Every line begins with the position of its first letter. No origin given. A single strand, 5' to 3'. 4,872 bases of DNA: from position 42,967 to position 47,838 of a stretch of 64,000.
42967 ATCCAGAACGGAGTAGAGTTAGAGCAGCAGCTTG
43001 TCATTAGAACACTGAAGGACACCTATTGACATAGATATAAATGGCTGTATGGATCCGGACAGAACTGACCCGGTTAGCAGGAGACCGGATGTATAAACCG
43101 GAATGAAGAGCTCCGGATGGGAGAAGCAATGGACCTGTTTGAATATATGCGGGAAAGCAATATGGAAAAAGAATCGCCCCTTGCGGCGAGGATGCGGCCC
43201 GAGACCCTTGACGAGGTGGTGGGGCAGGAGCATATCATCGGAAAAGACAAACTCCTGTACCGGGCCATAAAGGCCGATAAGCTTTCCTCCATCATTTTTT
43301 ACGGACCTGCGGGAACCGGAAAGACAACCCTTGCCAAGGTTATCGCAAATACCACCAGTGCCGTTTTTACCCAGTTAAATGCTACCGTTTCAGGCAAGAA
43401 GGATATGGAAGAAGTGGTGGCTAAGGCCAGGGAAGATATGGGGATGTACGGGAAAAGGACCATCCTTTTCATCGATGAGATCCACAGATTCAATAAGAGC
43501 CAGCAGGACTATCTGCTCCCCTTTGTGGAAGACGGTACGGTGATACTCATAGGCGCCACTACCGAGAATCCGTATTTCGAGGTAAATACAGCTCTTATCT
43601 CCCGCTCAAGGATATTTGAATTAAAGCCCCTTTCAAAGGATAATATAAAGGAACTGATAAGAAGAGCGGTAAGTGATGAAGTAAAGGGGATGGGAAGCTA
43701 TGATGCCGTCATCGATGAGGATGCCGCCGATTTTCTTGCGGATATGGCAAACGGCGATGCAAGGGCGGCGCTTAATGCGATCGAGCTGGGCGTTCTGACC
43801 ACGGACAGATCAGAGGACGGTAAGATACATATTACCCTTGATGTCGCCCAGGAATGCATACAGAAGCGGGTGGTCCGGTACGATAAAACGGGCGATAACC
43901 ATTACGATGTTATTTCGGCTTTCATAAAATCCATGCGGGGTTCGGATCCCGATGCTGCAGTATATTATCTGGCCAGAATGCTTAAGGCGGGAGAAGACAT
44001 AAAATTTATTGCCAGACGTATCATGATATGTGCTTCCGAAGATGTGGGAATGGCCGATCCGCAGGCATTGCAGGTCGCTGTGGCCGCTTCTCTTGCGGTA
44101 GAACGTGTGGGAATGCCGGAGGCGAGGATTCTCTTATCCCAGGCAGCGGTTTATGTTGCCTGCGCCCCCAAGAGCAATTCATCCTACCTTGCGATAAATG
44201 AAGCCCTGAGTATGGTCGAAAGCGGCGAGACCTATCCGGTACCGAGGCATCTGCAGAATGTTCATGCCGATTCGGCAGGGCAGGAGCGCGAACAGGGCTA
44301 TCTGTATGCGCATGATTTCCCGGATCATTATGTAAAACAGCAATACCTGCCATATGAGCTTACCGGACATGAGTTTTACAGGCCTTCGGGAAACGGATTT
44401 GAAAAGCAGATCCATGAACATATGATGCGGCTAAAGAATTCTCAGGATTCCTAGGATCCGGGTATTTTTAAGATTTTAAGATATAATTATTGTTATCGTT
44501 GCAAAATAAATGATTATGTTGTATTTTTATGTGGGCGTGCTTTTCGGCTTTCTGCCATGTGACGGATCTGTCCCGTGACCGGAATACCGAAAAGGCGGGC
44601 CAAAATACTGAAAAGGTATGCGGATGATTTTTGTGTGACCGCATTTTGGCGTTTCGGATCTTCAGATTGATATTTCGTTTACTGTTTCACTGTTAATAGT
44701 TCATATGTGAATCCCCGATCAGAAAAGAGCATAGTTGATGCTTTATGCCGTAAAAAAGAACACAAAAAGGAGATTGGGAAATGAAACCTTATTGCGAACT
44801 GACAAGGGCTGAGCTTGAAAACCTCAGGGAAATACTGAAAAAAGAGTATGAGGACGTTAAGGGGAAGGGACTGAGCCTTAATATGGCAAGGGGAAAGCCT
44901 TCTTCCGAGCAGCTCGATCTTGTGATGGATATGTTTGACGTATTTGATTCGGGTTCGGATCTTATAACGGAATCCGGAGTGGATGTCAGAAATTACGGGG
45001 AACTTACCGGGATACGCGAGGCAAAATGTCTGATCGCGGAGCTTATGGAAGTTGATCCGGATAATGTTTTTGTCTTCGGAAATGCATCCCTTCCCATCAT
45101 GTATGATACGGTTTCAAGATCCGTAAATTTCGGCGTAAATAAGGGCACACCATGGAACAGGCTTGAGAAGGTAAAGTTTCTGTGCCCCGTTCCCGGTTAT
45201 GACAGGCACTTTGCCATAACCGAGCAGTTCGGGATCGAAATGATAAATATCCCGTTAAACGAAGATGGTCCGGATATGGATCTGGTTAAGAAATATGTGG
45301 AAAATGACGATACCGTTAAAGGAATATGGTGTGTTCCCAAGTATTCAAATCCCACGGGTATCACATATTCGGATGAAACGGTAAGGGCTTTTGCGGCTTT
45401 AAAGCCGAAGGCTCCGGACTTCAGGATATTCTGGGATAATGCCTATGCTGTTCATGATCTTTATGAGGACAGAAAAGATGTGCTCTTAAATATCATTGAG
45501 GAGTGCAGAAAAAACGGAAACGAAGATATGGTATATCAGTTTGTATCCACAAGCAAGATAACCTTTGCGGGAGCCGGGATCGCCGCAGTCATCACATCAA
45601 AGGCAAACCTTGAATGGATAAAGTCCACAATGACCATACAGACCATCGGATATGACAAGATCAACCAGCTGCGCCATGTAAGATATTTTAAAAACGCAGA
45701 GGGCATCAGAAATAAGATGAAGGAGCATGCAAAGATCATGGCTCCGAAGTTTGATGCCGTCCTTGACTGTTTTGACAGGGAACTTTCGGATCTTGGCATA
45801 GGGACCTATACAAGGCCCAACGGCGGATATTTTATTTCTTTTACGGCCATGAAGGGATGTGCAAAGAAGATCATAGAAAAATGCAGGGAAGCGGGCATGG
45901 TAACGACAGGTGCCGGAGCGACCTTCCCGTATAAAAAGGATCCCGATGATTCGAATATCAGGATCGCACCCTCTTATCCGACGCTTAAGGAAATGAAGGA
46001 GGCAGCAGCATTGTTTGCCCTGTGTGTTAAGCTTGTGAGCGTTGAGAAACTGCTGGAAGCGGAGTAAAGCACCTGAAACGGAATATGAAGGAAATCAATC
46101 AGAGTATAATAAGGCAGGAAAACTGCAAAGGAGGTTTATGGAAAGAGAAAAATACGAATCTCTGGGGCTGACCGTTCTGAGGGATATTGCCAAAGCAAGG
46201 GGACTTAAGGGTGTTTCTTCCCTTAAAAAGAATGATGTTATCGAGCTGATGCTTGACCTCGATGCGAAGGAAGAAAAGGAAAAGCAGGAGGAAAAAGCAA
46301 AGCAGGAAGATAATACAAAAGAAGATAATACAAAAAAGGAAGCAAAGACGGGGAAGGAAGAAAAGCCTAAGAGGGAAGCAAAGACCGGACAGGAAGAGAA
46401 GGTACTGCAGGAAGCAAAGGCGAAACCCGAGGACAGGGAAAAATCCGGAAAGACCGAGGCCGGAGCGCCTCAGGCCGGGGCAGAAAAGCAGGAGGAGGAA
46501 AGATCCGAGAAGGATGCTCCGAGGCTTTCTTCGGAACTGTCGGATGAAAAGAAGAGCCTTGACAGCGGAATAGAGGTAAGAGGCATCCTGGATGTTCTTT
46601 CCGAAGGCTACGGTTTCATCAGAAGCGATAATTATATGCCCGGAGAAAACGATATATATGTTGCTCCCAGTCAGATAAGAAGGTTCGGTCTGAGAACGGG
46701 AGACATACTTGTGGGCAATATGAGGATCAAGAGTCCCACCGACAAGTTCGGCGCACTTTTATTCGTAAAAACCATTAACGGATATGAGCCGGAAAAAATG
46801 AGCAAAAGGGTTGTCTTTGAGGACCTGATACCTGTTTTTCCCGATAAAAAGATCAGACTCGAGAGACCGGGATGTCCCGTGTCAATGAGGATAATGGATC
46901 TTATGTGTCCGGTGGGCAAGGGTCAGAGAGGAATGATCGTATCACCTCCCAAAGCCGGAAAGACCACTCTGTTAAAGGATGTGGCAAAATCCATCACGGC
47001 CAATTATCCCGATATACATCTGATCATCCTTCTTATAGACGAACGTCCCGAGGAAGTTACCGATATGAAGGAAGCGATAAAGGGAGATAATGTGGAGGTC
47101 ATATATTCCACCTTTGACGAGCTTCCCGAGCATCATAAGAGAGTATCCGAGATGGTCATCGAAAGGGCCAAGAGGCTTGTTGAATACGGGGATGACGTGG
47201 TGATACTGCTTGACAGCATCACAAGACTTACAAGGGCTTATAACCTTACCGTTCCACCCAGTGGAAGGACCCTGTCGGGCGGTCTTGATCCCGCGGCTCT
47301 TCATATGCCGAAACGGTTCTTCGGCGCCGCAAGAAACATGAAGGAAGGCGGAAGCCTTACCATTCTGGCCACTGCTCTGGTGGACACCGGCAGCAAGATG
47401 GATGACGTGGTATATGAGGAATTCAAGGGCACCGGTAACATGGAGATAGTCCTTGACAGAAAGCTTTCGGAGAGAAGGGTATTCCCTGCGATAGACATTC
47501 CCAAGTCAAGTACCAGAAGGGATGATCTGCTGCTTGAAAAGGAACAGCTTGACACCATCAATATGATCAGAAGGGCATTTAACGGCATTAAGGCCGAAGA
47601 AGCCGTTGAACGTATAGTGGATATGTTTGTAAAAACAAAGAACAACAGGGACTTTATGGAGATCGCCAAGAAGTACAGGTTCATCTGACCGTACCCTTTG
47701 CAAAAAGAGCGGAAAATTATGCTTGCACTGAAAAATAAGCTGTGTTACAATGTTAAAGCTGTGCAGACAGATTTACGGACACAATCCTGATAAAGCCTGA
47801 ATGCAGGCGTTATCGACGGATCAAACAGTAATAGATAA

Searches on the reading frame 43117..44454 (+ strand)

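Call 23: search_protein_families(library=pfam, proteins=[window:43117-44454:+])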
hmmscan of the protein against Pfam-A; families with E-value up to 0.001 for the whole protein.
window:43117-44454:+ (445 aa): 16 families
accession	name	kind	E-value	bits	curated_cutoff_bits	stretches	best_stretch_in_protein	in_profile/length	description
PF12002.13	MgsA_C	-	1.8e-70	236.6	27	1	275-439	1-166/167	MgsA AAA+ ATPase C terminal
PF16193.11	AAA_assoc_2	-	7.1e-31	106.7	34.3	1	195-274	3-81/81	AAA C-terminal domain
PF00004.35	AAA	-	1.3e-17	65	21.2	1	59-166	1-125/131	ATPase family associated with various cellular activities (AAA)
PF05496.18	RuvB_N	-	1.7e-16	60.8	27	1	26-147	1-119/159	Holliday junction DNA helicase RuvB P-loop domain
PF13173.12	AAA_14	-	1.7e-08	35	27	1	59-174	5-125/129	AAA domain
PF07724.20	AAA_2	-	1.1e-06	29.2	27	1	55-184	2-146/166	AAA domain (Cdc48 subfamily)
PF00158.32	Sigma54_activat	-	1.2e-06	28.8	20.2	1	54-152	20-132/168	Sigma-54 interaction domain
PF07728.20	AAA_5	-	2.1e-06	28.2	22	1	59-148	2-101/139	AAA domain (dynein-related subfamily)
PF01078.27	Mg_chelatase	-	8.2e-06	25.8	20.3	0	53-79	19-45/207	Magnesium chelatase, subunit ChlI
PF13401.12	AAA_22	-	1.2e-05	26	27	0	58-80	7-29/130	AAA domain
PF01637.24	ATPase_2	-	4.6e-05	23.8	33.2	0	58-80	22-44/225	ATPase domain predominantly from Archaea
PF13191.12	AAA_16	-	4.9e-05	24.3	32.6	0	34-79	2-47/167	AAA ATPase domain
PF14532.12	Sigma54_activ_2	-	0.00014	22.5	25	1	60-139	25-95/138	Sigma-54 interaction domain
PF05729.18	NACHT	-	0.00016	22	26.7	0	59-79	3-23/167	NACHT domain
PF13604.12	AAA_30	-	0.00036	20.8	27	0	53-146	15-123/191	AAA domain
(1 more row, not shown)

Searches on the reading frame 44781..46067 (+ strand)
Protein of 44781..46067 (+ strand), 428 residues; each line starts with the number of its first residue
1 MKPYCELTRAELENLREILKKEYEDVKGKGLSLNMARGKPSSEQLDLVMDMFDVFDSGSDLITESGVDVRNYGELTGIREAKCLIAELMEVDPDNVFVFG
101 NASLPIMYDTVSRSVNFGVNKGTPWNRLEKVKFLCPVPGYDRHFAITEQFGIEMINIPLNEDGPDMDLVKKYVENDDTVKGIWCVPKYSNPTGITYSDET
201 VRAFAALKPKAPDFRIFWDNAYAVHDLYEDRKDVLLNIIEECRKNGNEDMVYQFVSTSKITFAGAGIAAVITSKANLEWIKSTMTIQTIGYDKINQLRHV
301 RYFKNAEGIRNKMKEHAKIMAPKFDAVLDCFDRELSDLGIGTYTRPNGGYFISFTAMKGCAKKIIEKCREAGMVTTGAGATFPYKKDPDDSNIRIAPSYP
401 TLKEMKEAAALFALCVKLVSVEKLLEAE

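Call 23: search_protein_families(library=pfam, proteins=[window:44781-46067:+])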
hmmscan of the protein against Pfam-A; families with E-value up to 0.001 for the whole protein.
window:44781-46067:+ (428 aa): 2 families
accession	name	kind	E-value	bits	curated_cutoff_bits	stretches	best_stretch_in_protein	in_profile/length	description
PF12897.13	Asp_aminotransf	-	1.1e-153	512.5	27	1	7-426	1-419/421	Aspartate amino-transferase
PF00155.27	Aminotran_1_2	-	4.3e-10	39.7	19.7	1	63-410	29-359/361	Aminotransferase class I and II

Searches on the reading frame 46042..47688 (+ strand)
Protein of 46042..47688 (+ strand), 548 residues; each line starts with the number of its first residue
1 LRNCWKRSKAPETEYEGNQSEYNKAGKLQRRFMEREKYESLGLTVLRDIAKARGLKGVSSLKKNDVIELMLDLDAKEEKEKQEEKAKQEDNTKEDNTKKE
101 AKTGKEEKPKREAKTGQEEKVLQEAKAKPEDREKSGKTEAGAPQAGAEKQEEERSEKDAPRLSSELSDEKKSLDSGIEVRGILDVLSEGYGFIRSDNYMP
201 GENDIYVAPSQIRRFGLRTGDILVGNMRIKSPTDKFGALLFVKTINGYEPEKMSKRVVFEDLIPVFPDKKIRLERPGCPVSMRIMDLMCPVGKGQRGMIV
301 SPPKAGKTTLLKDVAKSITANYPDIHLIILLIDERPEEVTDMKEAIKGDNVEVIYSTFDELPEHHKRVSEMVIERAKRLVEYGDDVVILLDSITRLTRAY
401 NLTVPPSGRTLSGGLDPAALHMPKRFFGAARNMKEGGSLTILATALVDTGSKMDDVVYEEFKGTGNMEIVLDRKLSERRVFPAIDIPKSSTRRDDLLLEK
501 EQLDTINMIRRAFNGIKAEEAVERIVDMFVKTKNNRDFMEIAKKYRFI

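Call 23: search_protein_families(library=pfam, proteins=[window:46042-47688:+])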
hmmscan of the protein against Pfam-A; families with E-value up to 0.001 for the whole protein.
window:46042-47688:+ (548 aa): 4 families
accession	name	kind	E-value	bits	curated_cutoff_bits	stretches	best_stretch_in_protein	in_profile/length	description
PF07497.18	Rho_RNA_bind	-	2e-29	101.7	27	1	180-251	2-73/73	Rho termination factor, RNA-binding domain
PF00006.31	ATP-synt_ab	-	5.3e-26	92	29.5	1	282-490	2-212/213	ATP synthase alpha/beta family, nucleotide-binding domain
PF07498.18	Rho_N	-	1.8e-05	25.1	24.9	1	39-68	3-32/43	Rho termination factor, N-terminal domain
PF08206.17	OB_RNB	-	0.0001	22.3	24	0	181-213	1-30/58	Ribonuclease B OB domain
